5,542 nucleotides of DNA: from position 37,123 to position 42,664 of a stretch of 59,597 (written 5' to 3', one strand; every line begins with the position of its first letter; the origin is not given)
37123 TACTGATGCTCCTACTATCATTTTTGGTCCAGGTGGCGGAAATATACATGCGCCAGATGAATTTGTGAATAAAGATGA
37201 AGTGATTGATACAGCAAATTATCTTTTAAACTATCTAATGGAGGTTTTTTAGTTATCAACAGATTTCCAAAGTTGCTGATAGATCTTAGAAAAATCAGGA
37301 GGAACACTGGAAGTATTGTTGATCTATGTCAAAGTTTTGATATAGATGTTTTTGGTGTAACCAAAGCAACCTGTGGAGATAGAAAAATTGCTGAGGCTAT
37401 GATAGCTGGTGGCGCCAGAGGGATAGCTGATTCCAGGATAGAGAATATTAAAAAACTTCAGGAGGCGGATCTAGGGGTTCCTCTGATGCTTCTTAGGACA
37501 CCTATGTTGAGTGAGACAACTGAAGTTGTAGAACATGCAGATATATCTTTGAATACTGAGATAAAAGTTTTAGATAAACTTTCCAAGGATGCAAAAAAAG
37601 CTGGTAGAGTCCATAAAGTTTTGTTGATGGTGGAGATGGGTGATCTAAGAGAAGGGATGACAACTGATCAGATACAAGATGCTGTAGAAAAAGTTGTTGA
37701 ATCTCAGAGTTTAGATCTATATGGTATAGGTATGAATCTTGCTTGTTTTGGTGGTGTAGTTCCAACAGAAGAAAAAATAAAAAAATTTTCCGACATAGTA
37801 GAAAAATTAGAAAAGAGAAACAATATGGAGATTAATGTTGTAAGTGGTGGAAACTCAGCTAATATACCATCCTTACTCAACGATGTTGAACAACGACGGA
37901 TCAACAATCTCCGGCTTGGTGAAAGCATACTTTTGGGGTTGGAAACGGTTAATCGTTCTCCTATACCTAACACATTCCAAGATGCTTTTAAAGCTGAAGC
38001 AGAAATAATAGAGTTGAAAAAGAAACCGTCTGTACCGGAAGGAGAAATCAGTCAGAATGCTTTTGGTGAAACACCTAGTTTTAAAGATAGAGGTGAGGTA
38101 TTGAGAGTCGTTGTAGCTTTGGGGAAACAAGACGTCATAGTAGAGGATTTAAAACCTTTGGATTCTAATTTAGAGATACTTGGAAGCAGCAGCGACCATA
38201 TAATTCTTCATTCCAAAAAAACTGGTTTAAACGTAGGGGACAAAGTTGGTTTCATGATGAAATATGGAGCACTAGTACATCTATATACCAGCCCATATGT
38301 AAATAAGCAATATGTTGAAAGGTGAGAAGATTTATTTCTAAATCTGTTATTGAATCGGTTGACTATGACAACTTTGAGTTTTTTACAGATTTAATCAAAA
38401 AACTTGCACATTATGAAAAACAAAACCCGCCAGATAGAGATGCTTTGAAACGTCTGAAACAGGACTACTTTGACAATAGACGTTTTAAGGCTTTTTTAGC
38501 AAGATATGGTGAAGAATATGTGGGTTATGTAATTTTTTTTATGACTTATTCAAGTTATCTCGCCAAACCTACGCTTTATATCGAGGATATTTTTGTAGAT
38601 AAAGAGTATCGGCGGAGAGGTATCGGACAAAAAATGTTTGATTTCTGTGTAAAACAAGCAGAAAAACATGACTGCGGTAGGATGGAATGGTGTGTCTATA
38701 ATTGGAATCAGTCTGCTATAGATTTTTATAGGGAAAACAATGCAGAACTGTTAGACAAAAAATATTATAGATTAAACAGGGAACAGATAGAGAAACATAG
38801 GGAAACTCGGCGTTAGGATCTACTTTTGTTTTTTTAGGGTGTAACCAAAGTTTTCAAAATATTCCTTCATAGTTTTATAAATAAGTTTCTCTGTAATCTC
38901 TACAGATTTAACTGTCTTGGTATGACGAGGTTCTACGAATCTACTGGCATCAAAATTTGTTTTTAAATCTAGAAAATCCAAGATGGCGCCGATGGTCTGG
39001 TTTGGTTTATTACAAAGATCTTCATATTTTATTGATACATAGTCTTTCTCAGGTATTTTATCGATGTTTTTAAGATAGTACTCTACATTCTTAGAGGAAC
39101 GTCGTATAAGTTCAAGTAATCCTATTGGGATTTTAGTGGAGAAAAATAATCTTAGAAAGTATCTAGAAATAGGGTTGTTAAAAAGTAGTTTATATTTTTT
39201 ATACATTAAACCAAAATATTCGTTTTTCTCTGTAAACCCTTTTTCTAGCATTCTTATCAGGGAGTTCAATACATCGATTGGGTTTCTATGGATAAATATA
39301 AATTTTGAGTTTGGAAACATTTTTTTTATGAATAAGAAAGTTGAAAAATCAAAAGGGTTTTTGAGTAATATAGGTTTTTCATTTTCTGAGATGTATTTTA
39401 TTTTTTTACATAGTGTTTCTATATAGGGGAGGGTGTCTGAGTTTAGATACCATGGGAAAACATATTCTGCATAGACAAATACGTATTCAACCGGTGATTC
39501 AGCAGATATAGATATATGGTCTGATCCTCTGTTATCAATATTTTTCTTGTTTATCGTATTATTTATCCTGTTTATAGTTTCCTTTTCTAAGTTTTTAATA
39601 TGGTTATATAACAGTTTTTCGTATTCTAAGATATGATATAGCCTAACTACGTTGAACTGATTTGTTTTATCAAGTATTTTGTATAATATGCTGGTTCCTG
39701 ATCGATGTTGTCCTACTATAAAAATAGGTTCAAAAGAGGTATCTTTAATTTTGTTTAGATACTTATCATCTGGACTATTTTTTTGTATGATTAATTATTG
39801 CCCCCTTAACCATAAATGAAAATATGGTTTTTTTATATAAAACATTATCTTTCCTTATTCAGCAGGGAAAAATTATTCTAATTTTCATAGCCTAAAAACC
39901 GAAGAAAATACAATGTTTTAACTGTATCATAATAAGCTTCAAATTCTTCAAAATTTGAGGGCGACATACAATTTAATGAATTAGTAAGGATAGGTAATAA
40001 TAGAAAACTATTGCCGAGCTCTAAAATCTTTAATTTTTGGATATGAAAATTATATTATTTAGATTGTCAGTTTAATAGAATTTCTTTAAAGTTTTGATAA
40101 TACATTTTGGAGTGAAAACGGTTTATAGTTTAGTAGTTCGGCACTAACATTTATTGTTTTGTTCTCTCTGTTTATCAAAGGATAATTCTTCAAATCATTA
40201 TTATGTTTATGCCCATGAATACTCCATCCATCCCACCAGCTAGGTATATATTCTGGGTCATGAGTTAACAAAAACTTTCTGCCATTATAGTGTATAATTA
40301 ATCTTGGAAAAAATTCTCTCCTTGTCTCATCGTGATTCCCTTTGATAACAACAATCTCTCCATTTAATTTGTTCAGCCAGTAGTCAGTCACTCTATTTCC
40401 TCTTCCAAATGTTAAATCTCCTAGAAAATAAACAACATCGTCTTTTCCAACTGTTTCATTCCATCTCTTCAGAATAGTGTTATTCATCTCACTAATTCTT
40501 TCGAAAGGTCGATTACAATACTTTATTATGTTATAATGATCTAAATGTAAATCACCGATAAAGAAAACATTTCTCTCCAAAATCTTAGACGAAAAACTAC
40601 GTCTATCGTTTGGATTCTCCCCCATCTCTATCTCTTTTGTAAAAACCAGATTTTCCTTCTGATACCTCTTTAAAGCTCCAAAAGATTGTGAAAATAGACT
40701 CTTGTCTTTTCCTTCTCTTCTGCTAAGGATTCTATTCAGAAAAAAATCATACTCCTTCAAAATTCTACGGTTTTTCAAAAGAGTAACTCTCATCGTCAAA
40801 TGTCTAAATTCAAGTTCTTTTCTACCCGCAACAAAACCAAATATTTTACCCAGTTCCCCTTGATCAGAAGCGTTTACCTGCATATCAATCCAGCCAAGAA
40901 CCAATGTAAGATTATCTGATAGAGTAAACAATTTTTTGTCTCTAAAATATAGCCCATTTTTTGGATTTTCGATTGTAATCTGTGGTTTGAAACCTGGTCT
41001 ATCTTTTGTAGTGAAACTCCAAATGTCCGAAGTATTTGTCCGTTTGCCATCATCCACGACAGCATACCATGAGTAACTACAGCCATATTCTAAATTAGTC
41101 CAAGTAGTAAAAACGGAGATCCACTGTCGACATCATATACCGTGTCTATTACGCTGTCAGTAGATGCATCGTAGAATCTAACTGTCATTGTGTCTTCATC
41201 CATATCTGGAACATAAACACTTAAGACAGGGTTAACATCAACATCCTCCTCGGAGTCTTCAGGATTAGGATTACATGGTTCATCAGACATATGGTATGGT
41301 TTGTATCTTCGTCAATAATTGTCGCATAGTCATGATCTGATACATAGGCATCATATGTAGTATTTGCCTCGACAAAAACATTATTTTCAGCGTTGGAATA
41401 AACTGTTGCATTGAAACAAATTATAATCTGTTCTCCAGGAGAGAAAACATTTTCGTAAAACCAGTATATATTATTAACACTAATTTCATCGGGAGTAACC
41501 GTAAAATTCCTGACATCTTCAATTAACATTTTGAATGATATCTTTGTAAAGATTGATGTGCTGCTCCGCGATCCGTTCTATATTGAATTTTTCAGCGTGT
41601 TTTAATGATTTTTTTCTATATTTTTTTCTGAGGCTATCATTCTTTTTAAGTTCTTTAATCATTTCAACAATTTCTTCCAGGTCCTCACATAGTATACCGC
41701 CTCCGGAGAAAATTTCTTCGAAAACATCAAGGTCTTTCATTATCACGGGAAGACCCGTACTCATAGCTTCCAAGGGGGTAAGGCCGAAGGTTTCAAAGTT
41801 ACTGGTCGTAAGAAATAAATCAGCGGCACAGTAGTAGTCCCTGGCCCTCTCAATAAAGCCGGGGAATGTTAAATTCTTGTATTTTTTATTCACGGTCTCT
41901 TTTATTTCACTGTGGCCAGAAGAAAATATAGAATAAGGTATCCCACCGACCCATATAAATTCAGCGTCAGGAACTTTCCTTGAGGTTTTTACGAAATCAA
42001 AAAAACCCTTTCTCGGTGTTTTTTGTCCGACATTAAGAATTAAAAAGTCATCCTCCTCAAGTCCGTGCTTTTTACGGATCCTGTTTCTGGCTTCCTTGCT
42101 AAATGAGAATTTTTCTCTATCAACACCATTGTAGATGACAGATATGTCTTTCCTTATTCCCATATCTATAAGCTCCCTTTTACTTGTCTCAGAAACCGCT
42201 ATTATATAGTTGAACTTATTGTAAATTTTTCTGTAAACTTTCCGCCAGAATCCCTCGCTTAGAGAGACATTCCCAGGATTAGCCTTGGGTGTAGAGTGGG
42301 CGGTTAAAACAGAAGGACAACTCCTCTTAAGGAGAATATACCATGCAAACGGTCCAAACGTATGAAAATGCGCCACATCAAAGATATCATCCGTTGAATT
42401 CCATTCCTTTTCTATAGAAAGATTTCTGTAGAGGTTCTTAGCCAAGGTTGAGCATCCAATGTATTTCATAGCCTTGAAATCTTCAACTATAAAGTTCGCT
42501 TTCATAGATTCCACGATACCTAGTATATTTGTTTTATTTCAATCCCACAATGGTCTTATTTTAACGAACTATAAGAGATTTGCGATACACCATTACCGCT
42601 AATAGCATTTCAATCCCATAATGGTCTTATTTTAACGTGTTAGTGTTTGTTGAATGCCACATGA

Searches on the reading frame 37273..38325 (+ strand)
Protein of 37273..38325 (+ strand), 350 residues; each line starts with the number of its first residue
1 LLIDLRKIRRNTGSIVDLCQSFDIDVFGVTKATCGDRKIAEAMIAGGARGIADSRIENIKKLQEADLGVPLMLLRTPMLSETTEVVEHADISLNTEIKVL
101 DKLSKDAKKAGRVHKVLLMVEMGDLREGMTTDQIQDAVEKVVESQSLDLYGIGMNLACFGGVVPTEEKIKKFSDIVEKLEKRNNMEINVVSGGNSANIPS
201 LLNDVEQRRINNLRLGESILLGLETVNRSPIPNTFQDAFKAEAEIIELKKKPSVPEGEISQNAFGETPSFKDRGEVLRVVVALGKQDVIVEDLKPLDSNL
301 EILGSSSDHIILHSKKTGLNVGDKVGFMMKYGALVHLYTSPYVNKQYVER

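Call 42: search_protein_families(library=pfam, proteins=[window:37273-38325:+])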
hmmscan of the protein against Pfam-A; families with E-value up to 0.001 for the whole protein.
window:37273-38325:+ (350 aa): 1 family
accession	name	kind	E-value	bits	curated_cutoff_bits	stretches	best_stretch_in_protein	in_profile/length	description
PF01168.26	Ala_racemase_N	-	4.1e-27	95.8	24.1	1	3-218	1-214/220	Alanine racemase, N-terminal domain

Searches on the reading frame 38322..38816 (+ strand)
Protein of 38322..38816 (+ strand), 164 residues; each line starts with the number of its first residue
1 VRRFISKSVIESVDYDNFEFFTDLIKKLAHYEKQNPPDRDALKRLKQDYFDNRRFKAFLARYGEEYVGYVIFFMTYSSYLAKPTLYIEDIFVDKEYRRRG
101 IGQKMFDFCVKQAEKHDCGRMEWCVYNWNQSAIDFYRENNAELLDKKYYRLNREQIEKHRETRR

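Call 42: search_protein_families(library=pfam, proteins=[window:38322-38816:+])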
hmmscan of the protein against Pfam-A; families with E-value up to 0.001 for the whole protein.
window:38322-38816:+ (164 aa): 4 families
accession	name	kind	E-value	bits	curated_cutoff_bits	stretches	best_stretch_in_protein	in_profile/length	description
PF00583.31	Acetyltransf_1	-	4.1e-21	75.8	20.7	1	38-137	16-112/116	Acetyltransferase (GNAT) family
PF13508.13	Acetyltransf_7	-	4.2e-12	46.7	27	1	57-138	5-79/84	Acetyltransferase (GNAT) domain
PF13673.13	Acetyltransf_10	-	3.2e-10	40.5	23.6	1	46-137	23-103/128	Acetyltransferase (GNAT) domain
PF14542.12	Acetyltransf_CG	-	9.7e-05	22.9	30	1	73-117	14-57/80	GCN5-related N-acetyl-transferase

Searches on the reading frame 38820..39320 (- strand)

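Call 42: search_protein_families(library=pfam, proteins=[window:38820-39320:-])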
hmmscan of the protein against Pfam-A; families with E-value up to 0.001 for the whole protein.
window:38820-39320:- (166 aa): 2 families
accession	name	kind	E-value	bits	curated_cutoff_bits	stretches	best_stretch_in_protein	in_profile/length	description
PF13469.12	Sulfotransfer_3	-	3.9e-12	47.3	27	1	1-120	121-213/216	Sulfotransferase family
PF00685.33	Sulfotransfer_1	-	1.1e-06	28.6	22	1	2-148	88-216/255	Sulfotransferase domain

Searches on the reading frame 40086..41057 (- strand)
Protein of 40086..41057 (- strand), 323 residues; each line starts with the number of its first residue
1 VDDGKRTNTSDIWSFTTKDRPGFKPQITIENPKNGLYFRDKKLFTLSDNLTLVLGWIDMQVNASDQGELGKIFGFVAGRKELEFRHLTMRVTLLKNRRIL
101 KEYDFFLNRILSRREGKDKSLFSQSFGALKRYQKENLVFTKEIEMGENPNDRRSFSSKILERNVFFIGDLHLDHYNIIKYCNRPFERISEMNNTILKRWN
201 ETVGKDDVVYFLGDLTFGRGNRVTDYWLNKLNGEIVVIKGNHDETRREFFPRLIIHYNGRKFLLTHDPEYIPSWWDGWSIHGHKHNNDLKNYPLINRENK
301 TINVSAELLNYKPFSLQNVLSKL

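Call 43: search_protein_families(library=pfam, proteins=[window:40086-41057:-])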
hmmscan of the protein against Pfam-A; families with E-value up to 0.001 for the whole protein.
window:40086-41057:- (323 aa): 1 family
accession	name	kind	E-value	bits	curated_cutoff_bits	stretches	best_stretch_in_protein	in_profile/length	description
PF12850.12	Metallophos_2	-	0.00016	22.1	27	1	167-269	6-91/154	Calcineurin-like phosphoesterase superfamily domain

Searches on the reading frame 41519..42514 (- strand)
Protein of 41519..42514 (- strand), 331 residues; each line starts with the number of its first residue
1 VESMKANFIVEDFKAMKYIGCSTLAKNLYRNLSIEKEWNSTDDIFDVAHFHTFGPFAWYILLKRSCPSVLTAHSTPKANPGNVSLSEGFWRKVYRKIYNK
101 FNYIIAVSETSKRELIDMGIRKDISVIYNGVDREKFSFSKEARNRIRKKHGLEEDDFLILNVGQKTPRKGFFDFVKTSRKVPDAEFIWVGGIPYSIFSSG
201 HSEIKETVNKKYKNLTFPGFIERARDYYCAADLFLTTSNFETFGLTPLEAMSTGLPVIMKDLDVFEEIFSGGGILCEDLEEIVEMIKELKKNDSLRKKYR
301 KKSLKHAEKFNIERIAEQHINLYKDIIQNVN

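Call 43: search_protein_families(library=pfam, proteins=[window:41519-42514:-])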
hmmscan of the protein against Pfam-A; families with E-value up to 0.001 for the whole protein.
window:41519-42514:- (331 aa): 6 families
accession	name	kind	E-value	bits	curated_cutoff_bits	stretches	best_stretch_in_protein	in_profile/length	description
PF00534.26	Glycos_transf_1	-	1.5e-20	73.9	26.4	1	143-303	2-169/172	Glycosyl transferases group 1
PF13439.12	Glyco_transf_4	-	5.9e-20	72.4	28.5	1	45-134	73-169/170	Glycosyltransferase Family 4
PF13692.12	Glyco_trans_1_4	-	2.3e-17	64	27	1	158-290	3-140/142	Glycosyl transferases group 1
PF13579.12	Glyco_trans_4_4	-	1.7e-07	32.1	29.7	1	45-130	72-158/158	Glycosyl transferase 4-like domain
PF13524.12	Glyco_trans_1_2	-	9.9e-06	26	25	1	216-312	30-135/144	Glycosyl transferase-like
PF20706.3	GT4-conflict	-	5.6e-05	22.7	26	1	223-260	274-311/385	Family 4 Glycosyltransferase in conflict systems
